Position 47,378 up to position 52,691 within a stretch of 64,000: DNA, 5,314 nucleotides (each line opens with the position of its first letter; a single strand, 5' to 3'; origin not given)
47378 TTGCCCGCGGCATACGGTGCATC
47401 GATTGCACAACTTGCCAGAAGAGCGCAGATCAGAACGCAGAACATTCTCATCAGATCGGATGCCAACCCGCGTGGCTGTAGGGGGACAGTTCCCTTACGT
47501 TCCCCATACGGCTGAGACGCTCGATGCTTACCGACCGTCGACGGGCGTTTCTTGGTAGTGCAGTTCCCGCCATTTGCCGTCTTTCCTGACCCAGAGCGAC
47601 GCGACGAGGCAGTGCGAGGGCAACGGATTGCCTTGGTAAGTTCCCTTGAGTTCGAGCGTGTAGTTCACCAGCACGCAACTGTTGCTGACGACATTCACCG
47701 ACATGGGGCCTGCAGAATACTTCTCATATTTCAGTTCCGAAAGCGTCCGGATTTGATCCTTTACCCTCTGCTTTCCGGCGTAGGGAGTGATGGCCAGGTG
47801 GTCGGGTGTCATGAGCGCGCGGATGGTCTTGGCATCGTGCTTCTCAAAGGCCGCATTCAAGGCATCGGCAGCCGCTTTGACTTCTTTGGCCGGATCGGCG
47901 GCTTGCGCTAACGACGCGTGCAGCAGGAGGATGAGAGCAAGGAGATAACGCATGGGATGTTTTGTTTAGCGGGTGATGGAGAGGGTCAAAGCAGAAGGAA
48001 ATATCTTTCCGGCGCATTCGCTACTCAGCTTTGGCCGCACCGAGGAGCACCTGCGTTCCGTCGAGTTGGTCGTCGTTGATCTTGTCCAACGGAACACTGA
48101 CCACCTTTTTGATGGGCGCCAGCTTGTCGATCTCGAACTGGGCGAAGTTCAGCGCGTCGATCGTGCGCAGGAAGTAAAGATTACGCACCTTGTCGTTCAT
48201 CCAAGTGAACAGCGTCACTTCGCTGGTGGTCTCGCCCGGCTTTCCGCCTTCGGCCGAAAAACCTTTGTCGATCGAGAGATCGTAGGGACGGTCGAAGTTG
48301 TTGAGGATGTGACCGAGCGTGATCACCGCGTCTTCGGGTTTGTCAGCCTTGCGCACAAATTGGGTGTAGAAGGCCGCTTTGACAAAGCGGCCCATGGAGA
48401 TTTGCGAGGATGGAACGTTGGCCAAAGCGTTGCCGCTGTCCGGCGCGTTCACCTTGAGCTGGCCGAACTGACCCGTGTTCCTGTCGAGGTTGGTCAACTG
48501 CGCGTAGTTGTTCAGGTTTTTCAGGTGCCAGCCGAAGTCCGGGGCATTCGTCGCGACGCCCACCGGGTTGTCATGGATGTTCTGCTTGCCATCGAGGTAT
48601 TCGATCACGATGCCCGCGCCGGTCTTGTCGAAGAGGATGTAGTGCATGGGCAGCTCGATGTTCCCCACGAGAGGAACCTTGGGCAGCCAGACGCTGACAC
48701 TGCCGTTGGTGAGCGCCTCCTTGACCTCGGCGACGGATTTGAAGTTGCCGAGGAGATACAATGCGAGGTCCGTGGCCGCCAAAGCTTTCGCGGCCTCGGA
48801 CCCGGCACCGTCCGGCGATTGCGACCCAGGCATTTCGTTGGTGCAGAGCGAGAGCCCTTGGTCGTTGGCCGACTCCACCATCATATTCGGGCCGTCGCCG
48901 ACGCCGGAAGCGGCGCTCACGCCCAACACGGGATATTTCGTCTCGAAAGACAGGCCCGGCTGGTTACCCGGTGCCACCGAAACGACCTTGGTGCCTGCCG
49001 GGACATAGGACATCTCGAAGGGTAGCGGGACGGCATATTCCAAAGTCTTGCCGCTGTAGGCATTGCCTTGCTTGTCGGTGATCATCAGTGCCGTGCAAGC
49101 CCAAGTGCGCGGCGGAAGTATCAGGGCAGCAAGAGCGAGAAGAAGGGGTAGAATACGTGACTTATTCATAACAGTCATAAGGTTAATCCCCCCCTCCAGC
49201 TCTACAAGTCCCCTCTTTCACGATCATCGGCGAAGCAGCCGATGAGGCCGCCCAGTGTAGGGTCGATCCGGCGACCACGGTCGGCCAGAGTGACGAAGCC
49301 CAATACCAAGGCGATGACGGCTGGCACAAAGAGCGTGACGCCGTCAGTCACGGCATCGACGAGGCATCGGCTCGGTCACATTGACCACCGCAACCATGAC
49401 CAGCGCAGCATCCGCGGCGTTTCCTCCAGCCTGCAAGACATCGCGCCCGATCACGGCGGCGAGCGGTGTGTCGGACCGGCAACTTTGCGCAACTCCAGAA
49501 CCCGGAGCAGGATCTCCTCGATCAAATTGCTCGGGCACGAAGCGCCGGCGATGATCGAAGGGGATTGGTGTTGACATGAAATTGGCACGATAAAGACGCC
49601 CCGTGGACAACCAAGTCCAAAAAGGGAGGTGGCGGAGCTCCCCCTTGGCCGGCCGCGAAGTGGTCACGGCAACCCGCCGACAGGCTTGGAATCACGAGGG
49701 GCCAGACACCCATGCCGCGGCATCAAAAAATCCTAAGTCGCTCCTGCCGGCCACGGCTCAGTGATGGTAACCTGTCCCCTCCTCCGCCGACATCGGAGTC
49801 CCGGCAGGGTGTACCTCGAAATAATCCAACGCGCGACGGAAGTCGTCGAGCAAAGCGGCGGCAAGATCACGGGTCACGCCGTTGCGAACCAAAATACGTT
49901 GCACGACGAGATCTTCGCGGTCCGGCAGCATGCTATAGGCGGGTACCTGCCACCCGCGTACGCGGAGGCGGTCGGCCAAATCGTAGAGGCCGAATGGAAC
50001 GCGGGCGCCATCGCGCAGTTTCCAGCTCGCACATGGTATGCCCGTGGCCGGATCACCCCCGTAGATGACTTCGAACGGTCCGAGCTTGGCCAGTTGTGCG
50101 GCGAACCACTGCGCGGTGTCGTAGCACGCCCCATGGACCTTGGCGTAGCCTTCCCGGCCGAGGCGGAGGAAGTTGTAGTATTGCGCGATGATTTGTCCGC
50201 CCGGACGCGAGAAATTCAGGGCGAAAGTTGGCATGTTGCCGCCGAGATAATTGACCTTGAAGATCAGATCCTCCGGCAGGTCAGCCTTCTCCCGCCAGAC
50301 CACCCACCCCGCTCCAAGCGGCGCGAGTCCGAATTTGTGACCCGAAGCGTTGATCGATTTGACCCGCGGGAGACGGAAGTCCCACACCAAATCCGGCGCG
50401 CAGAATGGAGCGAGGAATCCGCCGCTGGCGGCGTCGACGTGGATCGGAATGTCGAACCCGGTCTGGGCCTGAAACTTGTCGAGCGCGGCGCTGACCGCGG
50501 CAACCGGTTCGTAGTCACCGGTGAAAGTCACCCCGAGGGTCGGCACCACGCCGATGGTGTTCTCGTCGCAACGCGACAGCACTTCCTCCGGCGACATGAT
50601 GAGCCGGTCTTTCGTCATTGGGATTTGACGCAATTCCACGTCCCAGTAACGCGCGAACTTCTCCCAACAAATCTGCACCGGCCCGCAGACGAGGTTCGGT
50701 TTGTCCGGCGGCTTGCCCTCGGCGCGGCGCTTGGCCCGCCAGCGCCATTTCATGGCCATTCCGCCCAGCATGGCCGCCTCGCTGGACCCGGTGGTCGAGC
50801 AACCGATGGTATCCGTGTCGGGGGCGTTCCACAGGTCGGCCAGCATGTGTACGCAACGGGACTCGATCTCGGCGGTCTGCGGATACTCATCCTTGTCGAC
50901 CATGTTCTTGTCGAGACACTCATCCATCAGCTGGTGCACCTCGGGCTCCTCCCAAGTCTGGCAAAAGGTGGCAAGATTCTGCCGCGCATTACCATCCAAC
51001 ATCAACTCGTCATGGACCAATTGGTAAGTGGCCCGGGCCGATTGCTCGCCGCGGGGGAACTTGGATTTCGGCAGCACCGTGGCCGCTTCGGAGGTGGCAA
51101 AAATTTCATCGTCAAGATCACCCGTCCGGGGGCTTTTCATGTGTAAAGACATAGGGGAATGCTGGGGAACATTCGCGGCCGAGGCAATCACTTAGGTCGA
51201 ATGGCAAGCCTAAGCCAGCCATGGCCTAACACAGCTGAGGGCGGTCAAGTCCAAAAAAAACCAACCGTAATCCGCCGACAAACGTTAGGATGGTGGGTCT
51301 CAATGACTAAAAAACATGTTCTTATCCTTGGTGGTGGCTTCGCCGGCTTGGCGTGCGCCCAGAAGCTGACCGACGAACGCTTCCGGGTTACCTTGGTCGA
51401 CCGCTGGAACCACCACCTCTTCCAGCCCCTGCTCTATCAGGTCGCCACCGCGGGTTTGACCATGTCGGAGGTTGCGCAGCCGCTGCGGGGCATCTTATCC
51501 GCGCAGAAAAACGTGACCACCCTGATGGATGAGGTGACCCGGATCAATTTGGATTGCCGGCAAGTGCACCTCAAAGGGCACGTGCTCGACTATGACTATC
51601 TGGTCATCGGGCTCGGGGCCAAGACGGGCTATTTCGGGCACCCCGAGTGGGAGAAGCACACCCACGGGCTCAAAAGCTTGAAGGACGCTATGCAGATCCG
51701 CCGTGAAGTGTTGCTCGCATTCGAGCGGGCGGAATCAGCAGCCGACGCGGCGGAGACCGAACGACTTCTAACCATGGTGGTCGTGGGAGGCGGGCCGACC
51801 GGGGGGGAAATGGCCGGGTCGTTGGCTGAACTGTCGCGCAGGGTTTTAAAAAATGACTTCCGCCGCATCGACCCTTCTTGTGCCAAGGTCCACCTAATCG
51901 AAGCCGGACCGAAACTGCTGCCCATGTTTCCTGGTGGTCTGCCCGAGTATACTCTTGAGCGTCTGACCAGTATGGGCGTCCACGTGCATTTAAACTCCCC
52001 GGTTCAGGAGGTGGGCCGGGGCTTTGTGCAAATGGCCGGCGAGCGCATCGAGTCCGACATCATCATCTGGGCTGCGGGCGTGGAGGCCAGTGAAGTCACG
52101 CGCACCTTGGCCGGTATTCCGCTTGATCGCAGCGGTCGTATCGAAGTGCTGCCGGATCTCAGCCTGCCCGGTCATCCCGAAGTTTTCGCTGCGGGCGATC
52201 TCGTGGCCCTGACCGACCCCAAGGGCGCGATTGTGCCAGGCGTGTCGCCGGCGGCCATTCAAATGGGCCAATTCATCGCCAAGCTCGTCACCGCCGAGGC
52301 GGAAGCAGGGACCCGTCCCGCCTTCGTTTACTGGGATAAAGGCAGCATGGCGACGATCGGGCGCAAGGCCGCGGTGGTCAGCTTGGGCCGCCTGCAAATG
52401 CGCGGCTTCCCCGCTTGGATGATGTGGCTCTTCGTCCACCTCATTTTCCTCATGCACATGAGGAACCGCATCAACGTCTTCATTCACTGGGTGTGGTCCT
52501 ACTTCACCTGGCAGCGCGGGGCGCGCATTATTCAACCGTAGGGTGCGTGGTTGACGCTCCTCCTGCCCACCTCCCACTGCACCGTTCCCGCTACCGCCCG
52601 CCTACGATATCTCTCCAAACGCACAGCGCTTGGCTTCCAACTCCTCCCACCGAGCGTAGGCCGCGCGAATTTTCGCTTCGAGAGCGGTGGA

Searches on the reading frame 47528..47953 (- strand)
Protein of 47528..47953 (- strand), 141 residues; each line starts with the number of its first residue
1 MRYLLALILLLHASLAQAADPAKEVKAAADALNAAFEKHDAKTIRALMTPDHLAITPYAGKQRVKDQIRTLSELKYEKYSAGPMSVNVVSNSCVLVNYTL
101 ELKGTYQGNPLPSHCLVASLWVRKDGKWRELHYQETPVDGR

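Call 5: search_protein_families(library=pfam, proteins=[window:47528-47953:-], max_evalue=0.01)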
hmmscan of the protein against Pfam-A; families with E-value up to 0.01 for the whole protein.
window:47528-47953:- (141 aa): 3 families
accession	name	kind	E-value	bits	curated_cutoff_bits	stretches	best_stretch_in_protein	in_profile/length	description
PF14534.12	DUF4440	-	1.1e-10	42.4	25.2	1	26-129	2-106/107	Domain of unknown function (DUF4440)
PF13474.12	SnoaL_3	-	2.7e-09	37.8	22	1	25-134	1-115/121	SnoaL-like domain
PF12680.13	SnoaL_2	-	3.5e-05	24.8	27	1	31-130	3-101/102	SnoaL-like domain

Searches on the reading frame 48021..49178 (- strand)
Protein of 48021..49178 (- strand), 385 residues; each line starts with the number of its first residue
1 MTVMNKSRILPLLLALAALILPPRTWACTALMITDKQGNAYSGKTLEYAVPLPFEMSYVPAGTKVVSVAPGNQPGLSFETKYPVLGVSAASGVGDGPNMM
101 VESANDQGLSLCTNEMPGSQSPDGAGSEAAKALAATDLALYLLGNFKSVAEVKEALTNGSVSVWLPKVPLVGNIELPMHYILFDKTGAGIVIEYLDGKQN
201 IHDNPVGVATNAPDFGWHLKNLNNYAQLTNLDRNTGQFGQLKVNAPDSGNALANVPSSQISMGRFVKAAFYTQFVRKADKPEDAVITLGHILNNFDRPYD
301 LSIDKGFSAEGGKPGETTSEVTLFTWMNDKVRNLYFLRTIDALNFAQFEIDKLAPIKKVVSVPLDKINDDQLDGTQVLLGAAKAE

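Call 4: search_protein_families(library=ncbifam, proteins=[window:48021-49178:-], max_evalue=0.01)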
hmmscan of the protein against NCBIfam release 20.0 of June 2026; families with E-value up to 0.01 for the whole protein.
window:48021-49178:- (385 aa): 2 families
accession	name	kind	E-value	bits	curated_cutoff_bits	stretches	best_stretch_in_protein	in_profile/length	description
NF038245.1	bile_salt_hydro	equivalog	4.5e-40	137.8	350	1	28-350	2-302/314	choloylglycine hydrolase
NF058572.1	PenVAmdYxeL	equivalog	7.1e-32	110.8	600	1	28-302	2-265/328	penicillin V amidase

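Call 5: search_protein_families(library=pfam, proteins=[window:48021-49178:-], max_evalue=0.01)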
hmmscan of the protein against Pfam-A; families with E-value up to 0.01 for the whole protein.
window:48021-49178:- (385 aa): 1 family
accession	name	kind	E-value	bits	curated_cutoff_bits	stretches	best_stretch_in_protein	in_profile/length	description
PF02275.23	CBAH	-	1.7e-41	143.3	20.4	1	28-351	1-304/316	Linear amide C-N hydrolases, choloylglycine hydrolase family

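Call 30: search_solved_structures(query=window:48021-49178:-, max_evalue=0.00001, show_alignments=1)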
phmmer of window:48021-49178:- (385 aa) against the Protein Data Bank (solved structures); distinct sequences matched with E-value up to 0.00001: 31.
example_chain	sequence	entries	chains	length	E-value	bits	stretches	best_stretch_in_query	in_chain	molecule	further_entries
2bjf_A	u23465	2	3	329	7.8e-29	104.2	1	28-295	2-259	CHOLOYLGLYCINE HYDROLASE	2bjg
2rlc_A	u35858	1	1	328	1.3e-28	103.5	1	28-295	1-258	Choloylglycine hydrolase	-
2rg2_A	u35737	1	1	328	4e-28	101.9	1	28-295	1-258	Choloylglycine hydrolase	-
2rf8_A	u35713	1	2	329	6.3e-28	101.3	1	29-295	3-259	Choloylglycine hydrolase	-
8esi_A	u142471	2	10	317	7.6e-21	77.9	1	28-342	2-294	Conjugated bile acid hydrolase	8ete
2hez_A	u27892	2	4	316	1.2e-20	77.2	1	28-342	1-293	Bile salt hydrolase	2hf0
7svf_A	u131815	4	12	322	1.4e-20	77.1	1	28-272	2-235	Choloylglycine hydrolase | Conjugated bile salt hydrolase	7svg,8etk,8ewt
7svi_A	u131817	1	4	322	4.8e-20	75.3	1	28-274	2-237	Choloylglycine hydrolase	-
2oqc_A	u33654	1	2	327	1.6e-19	73.6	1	28-298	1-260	Penicillin V acylase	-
7svk_A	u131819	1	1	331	4.6e-19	72.1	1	28-298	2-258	Choloylglycine hydrolase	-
7sve_A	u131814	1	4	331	5.2e-18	68.6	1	77-299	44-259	Choloylglycine hydrolase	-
7svj_A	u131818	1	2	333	5.8e-17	65.2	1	64-301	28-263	Choloylglycine hydrolase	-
7svh_A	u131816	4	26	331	8.1e-17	64.7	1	28-297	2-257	Choloylglycine hydrolase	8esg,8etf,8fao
6a8q_A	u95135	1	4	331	1.2e-16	64.1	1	41-349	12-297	Bile salt hydrolase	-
4wl3_A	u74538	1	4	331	2.3e-16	63.2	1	41-349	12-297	Bile salt hydrolase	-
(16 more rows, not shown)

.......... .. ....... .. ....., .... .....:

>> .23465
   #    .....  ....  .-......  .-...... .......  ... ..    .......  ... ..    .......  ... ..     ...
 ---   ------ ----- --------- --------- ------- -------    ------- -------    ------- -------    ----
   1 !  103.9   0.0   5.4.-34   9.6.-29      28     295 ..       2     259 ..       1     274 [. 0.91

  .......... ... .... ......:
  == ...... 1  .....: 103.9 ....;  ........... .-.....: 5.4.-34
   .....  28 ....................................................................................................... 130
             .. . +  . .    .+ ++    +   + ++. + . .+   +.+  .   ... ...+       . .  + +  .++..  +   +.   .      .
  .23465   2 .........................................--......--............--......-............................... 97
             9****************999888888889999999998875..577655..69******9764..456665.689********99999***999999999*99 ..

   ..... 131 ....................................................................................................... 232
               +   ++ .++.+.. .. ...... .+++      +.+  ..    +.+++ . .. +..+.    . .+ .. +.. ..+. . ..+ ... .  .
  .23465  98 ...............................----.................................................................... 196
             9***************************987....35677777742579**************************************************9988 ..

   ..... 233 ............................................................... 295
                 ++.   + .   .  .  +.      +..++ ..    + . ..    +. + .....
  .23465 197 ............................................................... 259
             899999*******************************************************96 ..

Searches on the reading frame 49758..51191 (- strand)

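Call 59: search_protein_families(library=pfam, proteins=[window:49758-51191:-], max_evalue=0.01)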
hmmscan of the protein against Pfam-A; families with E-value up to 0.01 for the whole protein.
window:49758-51191:- (477 aa): 1 family
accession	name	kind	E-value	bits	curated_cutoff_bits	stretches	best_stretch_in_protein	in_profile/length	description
PF00282.25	Pyridoxal_deC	-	4.8e-85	286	27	1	61-380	18-364/375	Pyridoxal-dependent decarboxylase conserved domain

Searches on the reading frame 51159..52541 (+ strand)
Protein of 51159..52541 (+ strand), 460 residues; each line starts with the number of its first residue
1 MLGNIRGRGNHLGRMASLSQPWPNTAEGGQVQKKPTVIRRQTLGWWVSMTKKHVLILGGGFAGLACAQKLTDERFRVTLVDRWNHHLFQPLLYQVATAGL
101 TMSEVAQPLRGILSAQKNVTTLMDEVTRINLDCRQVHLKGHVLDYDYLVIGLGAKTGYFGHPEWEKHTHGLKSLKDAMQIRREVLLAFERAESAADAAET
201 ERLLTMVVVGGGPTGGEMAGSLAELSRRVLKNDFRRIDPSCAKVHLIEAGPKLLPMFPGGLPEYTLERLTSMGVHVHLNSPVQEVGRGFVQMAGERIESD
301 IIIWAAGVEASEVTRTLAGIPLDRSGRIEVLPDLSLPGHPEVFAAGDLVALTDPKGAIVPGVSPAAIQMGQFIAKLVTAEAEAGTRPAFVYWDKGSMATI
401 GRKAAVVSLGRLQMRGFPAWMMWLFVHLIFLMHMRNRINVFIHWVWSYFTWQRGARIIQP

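Call 59: search_protein_families(library=pfam, proteins=[window:51159-52541:+], max_evalue=0.01)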
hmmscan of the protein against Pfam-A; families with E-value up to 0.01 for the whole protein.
window:51159-52541:+ (460 aa): 13 families
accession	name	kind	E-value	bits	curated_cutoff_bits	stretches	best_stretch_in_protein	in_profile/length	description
PF07992.20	Pyr_redox_2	-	2.5e-44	152.3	26.1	1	53-357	2-278/291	Pyridine nucleotide-disulphide oxidoreductase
PF00070.33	Pyr_redox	-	5.7e-16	59.2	22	2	206-286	2-67/82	Pyridine nucleotide-disulphide oxidoreductase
PF01266.30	DAO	-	1.6e-08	34.9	27.9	1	54-82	2-30/353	FAD dependent oxidoreductase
PF22366.1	NDH2_C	-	1e-07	32.4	27.7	1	394-449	2-58/62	NDH2 C-terminal domain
PF13450.12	NAD_binding_8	-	1.1e-07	32.4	21.9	1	56-85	1-30/68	NAD(P)-binding Rossmann-like domain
PF03486.20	HI0933_like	-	2.7e-05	24.2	50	0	53-84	2-33/244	HI0933-like protein Rossmann domain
PF13454.12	NAD_binding_9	-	0.00081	19.8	21.8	0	56-86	2-35/155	FAD-NAD(P)-binding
PF01494.25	FAD_binding_3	-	0.00099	18.9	22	0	53-86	3-36/349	FAD binding domain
PF00890.30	FAD_binding_2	-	0.001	18.8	20.4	1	53-82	1-30/414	FAD binding domain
PF13738.12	Pyr_redox_3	-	0.0021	17.8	30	0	55-83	1-30/305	Pyridine nucleotide-disulphide oxidoreductase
PF13241.12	NAD_binding_7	-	0.0031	18.5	22.1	0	47-82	3-38/104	Putative NAD(P)-binding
PF01946.23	Thi4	-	0.0065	16.2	26.2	0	40-82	6-49/235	Thi4 family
PF05834.18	Lycopene_cycl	-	0.0067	16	23.4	0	54-82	2-32/380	Lycopene cyclase protein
